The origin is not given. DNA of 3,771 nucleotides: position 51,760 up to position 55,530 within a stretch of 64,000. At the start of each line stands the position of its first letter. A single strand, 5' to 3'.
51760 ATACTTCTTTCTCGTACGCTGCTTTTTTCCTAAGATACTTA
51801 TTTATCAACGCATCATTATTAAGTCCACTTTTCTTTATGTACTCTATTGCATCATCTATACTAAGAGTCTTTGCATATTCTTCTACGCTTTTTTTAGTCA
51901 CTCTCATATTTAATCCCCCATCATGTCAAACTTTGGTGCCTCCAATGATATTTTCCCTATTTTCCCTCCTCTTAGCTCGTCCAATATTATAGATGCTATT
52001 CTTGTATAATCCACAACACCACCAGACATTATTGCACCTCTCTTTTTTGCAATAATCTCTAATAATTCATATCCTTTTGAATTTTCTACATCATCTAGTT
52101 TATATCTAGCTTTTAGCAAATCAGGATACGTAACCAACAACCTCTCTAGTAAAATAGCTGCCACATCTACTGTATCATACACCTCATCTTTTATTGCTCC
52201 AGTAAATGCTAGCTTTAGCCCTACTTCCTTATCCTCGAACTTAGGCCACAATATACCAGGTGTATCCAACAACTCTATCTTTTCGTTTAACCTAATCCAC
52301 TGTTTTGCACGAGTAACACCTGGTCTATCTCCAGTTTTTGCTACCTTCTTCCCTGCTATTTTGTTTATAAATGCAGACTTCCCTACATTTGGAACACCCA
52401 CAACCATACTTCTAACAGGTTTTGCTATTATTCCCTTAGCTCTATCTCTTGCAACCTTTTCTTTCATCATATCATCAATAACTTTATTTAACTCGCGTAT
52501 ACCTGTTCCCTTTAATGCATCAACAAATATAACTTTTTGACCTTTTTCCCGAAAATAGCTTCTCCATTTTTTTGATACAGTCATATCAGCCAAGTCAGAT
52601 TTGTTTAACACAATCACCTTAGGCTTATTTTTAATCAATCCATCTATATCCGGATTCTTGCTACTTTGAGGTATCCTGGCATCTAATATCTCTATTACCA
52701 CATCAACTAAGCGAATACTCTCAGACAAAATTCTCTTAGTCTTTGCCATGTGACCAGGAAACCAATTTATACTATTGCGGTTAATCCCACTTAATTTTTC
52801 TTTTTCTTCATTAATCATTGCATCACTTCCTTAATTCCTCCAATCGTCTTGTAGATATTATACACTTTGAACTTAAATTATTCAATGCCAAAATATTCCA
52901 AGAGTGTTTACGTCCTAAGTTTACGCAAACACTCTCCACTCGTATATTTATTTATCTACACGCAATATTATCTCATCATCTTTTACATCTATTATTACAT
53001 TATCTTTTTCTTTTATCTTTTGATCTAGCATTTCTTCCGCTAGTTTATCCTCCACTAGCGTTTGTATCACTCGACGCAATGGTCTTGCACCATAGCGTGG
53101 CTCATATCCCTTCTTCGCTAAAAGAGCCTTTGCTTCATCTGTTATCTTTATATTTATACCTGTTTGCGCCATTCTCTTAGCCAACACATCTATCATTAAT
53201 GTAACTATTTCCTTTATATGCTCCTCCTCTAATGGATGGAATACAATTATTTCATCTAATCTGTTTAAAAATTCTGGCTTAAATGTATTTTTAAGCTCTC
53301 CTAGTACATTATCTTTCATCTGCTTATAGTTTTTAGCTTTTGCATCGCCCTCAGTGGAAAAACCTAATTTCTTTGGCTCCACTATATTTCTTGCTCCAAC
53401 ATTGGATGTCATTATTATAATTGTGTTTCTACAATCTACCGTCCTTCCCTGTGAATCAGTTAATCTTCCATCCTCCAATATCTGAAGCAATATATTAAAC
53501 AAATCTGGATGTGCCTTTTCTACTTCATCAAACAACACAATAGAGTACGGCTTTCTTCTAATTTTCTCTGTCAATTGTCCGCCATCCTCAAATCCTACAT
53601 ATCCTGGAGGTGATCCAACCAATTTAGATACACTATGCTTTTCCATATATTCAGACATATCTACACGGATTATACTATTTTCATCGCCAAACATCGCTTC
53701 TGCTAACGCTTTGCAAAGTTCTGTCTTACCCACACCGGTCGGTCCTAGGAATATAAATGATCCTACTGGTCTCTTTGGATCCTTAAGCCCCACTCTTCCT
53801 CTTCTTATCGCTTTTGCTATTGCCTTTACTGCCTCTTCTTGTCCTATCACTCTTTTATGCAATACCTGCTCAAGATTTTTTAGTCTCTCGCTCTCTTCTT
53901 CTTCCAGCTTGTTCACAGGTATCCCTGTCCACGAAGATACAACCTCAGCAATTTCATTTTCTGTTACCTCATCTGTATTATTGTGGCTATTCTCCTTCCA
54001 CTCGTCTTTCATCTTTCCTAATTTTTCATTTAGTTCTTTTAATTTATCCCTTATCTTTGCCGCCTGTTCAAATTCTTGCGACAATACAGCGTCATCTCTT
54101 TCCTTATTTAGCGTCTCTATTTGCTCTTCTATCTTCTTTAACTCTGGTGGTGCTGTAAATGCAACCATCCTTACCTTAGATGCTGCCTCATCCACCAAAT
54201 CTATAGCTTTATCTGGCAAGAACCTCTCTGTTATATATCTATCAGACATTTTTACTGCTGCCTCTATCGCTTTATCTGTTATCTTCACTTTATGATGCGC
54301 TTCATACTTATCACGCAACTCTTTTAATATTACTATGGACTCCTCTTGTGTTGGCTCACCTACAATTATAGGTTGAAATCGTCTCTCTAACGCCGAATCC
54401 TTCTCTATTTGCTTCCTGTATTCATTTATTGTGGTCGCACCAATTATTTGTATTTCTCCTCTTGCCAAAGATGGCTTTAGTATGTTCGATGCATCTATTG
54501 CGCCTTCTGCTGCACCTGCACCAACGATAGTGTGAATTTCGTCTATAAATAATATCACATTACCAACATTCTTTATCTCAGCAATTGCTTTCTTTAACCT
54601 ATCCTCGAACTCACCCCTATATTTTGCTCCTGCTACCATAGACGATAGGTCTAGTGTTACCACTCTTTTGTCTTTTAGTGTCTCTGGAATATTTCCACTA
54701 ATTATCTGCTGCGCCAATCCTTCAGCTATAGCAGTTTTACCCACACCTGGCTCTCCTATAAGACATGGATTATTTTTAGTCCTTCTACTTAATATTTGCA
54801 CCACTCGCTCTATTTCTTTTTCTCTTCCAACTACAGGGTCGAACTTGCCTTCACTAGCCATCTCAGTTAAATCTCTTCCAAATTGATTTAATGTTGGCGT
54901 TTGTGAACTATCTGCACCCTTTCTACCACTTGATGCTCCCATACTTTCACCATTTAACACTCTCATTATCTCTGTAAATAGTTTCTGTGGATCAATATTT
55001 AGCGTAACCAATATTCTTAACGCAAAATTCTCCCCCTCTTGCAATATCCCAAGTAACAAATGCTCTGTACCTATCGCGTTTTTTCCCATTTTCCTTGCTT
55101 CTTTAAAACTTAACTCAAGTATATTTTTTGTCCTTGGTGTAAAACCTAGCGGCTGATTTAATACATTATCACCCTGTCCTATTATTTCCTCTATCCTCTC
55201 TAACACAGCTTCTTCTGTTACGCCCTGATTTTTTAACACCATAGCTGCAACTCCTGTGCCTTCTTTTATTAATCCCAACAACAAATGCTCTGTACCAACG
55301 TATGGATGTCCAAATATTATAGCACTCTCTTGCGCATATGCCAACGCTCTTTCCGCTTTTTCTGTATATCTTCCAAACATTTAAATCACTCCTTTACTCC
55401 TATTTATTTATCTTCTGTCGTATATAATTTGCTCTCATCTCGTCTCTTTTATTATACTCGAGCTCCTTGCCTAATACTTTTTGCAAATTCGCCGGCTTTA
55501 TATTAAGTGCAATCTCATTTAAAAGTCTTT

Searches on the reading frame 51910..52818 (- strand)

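Call 67: search_protein_families(library=pfam, proteins=[window:51910-52818:-], max_evalue=0.00001)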
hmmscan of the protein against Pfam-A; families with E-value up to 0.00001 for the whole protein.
window:51910-52818:- (302 aa): 3 families
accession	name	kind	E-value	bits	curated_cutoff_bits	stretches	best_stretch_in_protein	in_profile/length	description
PF01926.29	MMR_HSR1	-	5.6e-20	72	21.9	1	138-218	3-84/113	50S ribosome-binding GTPase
PF02421.24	FeoB_N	-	6.4e-12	45.7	27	1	138-218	4-87/156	Ferrous iron transport protein B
PF03193.22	RsgA_GTPase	-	2e-09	37.9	30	1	67-189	56-168/174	RsgA GTPase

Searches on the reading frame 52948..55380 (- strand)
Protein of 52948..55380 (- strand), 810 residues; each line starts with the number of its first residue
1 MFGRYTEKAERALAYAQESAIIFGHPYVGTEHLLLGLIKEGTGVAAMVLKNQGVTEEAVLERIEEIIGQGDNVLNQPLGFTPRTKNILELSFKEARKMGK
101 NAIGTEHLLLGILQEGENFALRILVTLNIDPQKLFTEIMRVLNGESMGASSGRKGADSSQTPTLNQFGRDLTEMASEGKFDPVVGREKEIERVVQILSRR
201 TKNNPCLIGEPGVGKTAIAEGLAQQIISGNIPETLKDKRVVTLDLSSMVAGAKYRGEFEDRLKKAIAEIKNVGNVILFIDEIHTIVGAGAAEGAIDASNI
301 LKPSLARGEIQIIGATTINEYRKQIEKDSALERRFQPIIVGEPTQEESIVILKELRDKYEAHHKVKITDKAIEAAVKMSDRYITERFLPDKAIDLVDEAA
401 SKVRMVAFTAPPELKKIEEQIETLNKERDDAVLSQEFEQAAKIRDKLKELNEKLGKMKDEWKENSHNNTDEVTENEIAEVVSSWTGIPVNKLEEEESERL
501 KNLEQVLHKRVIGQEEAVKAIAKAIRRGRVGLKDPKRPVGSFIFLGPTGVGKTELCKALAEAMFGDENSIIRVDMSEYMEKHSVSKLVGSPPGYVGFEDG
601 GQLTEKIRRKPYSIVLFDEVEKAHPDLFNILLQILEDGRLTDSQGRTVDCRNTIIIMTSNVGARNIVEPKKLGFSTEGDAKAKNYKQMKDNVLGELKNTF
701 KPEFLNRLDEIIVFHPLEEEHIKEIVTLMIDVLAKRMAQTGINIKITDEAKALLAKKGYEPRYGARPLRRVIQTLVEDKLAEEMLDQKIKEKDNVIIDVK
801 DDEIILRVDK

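Call 67: search_protein_families(library=pfam, proteins=[window:52948-55380:-], max_evalue=0.00001)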
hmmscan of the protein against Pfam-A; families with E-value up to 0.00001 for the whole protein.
window:52948-55380:- (810 aa): 15 families
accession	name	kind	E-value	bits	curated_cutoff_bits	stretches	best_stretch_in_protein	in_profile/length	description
PF07724.20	AAA_2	-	1.4e-72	243.6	27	1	537-711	1-166/166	AAA domain (Cdc48 subfamily)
PF17871.7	AAA_lid_9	-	8.8e-34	116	22.8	1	344-445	1-102/104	AAA lid domain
PF02861.25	Clp_N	-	4.5e-30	104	20.7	2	16-68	1-53/53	Clp amino terminal domain, pathogenicity island component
PF10431.15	ClpB_D2-small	-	4.7e-27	94.3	21.9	1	717-797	1-81/81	C-terminal, D2-small domain, of ClpB protein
PF00004.35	AAA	-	7.3e-26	91.6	21.2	2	206-337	2-125/131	ATPase family associated with various cellular activities (AAA)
PF07728.20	AAA_5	-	1.5e-18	67.5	22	1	542-662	2-124/139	AAA domain (dynein-related subfamily)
PF13191.12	AAA_16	-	2.1e-11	45.1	32.6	1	183-234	2-63/167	AAA ATPase domain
PF13401.12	AAA_22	-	1.1e-10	42.4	27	0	541-637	7-110/130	AAA domain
PF00158.32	Sigma54_activat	-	9.5e-10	38.8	20.2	0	542-668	25-150/168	Sigma-54 interaction domain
PF13173.12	AAA_14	-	1.1e-08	35.6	27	0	543-638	6-88/129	AAA domain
PF05621.17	TniB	-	1.1e-08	35.2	22.4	0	207-339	40-183/189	Bacterial TniB protein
PF13238.12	AAA_18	-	3.3e-08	34.5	29.4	0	206-281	2-79/128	AAA domain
PF20720.3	nSTAND3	-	6.5e-08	32.9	27.2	0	190-228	7-43/155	Novel STAND NTPase 3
PF01695.23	IstB_IS21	-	1.1e-06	28.8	24.1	0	195-265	85-151/238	IstB-like ATP binding protein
PF02151.25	UVR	-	1.2e-06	28.5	21.5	1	418-452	1-35/36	UvrB/uvrC motif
